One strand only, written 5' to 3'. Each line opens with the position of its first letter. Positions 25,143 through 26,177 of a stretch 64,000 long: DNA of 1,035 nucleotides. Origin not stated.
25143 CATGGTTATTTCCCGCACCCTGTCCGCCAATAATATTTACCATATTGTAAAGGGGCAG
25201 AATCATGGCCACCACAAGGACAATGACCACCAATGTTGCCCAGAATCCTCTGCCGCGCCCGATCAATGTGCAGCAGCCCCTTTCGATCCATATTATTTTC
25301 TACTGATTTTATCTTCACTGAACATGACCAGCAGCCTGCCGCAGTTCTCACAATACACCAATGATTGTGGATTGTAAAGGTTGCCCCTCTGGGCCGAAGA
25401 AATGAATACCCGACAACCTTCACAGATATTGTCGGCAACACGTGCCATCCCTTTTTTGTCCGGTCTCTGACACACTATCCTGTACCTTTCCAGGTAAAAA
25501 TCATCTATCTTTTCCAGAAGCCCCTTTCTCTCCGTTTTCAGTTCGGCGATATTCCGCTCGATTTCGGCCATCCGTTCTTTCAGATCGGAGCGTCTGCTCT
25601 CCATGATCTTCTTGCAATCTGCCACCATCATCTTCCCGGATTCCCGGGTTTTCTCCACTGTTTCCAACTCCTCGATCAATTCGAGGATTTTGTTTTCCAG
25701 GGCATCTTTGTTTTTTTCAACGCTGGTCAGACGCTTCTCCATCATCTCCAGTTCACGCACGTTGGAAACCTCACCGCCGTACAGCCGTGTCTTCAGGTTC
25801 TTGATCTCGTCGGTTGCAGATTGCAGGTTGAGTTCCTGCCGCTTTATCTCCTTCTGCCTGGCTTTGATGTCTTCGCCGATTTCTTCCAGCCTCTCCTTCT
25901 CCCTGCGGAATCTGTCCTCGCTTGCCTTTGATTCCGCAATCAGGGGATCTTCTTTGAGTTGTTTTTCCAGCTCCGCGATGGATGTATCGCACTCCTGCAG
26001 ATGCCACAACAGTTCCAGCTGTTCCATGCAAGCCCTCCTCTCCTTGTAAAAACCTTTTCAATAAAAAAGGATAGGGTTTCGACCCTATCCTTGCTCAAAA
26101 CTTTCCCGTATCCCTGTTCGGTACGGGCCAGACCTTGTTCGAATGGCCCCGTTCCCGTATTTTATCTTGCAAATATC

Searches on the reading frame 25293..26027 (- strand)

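Call 12: search_protein_families(library=pfam, proteins=[window:25293-26027:-])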
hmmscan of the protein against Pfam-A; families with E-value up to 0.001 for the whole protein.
window:25293-26027:- (244 aa): 3 families
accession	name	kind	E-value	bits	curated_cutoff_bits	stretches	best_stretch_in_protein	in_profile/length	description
PF24481.2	CT398_CC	-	4.7e-13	49.8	27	1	10-182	1-172/180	CT398-like coiled coil hairpin domain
PF02591.20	Zn_ribbon_9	-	3.9e-06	27.3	29.1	1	202-233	2-33/33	C4-type zinc ribbon domain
PF07926.17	TPR_MLP1_2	-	0.00017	22.1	36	1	109-176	61-128/129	TPR/MLP1/MLP2-like protein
